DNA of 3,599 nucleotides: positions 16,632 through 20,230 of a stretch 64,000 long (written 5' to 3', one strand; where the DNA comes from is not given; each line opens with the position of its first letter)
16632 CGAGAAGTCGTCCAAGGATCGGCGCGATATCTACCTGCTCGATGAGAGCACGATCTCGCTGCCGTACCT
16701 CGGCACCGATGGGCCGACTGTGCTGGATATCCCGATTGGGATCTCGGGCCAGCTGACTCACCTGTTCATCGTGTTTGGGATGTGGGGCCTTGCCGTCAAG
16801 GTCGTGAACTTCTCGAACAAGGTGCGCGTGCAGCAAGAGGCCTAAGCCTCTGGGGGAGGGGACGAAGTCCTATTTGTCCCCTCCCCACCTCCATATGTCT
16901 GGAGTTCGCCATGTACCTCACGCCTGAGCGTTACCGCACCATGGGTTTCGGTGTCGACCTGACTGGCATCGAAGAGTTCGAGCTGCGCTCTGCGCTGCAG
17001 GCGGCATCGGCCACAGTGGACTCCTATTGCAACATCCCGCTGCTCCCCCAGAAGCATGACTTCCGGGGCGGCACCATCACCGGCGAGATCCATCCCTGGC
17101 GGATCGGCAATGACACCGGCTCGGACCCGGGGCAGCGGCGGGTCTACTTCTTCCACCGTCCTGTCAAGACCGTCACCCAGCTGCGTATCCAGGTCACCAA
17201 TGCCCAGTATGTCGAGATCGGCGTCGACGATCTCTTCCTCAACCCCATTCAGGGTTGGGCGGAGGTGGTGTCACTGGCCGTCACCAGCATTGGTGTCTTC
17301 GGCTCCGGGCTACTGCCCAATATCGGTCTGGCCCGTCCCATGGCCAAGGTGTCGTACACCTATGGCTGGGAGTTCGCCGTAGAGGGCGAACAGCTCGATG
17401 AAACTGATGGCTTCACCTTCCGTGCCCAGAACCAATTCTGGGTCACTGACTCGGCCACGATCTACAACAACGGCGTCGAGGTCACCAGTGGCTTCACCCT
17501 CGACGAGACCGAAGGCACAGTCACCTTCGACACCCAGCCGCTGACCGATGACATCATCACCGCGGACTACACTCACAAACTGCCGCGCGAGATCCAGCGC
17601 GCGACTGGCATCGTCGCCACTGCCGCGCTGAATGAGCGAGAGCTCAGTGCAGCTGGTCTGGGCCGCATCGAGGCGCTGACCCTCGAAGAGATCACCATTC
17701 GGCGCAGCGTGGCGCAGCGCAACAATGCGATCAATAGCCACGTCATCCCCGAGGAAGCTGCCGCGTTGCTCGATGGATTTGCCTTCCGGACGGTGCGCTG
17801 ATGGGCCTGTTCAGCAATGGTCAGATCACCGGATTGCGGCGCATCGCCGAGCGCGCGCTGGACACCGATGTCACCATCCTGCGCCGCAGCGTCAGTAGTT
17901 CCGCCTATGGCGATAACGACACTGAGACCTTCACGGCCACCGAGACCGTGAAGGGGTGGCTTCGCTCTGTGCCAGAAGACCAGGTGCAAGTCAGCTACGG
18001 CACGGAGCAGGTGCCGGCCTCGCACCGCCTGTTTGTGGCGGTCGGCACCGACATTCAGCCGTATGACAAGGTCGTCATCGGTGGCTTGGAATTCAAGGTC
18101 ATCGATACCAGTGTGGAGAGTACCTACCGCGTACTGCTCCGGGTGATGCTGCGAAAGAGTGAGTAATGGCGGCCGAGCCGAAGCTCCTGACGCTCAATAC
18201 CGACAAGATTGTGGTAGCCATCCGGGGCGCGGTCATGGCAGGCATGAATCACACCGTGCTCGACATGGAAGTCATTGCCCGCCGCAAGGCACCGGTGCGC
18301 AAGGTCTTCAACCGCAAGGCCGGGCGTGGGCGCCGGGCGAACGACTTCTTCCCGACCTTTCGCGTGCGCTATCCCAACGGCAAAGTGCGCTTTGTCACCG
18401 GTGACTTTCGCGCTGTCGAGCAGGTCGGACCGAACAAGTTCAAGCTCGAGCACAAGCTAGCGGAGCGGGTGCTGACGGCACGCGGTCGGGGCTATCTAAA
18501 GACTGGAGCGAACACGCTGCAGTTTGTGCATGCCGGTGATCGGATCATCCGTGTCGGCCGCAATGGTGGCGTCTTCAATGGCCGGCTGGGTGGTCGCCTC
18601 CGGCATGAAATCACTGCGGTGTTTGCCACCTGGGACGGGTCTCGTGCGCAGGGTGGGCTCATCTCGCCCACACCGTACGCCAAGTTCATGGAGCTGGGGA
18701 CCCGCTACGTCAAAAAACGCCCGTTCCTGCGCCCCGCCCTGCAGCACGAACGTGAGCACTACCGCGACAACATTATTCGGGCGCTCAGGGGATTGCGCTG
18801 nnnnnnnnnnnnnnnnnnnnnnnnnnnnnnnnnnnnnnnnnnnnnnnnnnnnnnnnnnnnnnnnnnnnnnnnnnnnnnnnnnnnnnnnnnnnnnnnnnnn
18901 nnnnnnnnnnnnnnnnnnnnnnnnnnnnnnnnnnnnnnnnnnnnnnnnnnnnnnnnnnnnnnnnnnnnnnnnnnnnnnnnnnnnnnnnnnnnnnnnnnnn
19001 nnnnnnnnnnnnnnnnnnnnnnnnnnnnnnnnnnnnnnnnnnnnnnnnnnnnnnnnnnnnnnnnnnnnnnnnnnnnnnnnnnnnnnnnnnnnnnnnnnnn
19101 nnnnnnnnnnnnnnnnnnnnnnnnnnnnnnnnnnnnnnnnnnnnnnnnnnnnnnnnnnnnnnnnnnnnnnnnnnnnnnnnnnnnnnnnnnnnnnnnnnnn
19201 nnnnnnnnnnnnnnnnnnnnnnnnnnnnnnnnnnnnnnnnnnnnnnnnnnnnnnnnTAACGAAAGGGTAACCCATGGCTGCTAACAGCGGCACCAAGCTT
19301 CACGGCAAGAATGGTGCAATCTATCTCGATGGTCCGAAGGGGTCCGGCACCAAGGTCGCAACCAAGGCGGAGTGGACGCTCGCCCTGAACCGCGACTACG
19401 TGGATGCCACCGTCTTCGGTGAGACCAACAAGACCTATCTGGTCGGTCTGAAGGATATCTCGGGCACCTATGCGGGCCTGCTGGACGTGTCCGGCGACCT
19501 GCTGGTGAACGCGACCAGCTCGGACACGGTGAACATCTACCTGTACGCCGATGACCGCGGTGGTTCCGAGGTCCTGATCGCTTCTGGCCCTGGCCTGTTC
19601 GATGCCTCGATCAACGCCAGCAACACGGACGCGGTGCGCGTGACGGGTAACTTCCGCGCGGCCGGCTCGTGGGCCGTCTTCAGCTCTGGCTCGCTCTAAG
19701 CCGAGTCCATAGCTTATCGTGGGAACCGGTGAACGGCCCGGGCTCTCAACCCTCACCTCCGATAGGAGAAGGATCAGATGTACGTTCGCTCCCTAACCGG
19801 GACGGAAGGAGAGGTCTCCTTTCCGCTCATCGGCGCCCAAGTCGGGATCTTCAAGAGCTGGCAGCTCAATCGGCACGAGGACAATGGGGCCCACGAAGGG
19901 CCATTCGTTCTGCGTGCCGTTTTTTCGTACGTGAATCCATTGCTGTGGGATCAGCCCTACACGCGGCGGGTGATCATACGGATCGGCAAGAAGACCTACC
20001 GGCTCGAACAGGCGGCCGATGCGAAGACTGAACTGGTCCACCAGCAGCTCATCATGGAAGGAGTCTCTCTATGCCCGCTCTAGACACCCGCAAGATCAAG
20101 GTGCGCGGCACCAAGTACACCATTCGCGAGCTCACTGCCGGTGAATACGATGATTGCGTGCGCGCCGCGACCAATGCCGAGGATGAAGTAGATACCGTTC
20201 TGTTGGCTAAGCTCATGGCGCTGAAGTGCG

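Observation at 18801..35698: The same 14-aa repeat unit is shared as a module or C-terminal tag by at least four different structural ORFs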

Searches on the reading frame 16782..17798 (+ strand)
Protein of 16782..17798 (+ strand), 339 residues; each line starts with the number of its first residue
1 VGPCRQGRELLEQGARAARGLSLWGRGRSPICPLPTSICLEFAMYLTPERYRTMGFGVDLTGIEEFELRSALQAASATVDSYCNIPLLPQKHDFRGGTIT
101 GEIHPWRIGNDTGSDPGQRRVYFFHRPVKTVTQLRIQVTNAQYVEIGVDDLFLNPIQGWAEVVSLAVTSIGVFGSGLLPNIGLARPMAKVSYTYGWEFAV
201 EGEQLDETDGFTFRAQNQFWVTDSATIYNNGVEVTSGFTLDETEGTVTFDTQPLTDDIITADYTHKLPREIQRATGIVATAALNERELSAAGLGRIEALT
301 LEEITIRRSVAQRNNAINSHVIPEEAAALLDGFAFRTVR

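Call 8: search_protein_families(library=phrogs, proteins=[window:16782-17798:+], max_evalue=0.001)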
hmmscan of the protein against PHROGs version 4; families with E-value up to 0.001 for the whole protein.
window:16782-17798:+ (339 aa): 2 families
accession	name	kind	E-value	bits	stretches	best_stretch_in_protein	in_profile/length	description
phrog_442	-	connector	2.6e-09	37.8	1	41-197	83-204/270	head-tail adaptor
phrog_11431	-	head and packaging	0.00023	20.9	1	211-264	94-148/578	virion structural protein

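Call 22: search_protein_families(library=pfam, proteins=[window:16782-17798:+], max_evalue=0.001)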
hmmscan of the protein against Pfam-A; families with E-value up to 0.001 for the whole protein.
window:16782-17798:+ (339 aa): 1 family
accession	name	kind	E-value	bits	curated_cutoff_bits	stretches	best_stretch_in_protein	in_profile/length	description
PF09343.15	DUF2460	-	3.4e-06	27.1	30.4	1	221-268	128-176/205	Conserved hypothetical protein 2217 (DUF2460)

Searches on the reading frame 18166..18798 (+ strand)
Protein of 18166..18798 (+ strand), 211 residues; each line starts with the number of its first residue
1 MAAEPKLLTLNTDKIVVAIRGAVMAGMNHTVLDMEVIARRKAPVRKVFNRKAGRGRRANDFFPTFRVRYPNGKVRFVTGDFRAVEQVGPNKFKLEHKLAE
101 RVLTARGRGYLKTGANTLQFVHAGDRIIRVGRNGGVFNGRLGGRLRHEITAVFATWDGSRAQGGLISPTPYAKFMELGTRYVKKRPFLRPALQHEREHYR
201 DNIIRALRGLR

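Call 8: search_protein_families(library=phrogs, proteins=[window:18166-18798:+], max_evalue=0.001)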
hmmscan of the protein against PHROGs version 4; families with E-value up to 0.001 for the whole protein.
window:18166-18798:+ (211 aa): 1 family
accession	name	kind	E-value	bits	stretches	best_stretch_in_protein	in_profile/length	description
phrog_5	-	connector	2e-09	38.6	1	143-209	140-207/239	tail completion or Neck1 protein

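Call 22: search_protein_families(library=pfam, proteins=[window:18166-18798:+], max_evalue=0.001)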
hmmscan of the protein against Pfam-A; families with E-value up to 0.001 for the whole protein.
window:18166-18798:+ (211 aa): 0 families

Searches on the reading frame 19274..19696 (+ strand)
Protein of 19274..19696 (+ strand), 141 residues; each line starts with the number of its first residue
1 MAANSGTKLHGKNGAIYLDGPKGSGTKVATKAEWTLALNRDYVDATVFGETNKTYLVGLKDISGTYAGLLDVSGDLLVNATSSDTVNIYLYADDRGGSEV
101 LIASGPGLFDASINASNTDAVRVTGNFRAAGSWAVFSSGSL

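Call 8: search_protein_families(library=phrogs, proteins=[window:19274-19696:+], max_evalue=0.001)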
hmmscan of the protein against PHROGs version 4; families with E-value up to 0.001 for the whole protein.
window:19274-19696:+ (141 aa): 2 families
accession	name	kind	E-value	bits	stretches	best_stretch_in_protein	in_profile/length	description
phrog_10528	-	tail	4.9e-09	37.3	1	10-82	6-79/142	major tail protein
phrog_9522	-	tail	0.00019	21.8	1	33-129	25-125/241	major tail protein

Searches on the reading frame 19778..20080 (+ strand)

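Call 8: search_protein_families(library=phrogs, proteins=[window:19778-20080:+], max_evalue=0.001)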
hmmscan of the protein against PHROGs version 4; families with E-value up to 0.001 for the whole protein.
window:19778-20080:+ (101 aa): 1 family
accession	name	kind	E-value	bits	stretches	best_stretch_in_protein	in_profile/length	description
phrog_15044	-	unknown function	0.00043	21.2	1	38-96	25-76/125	-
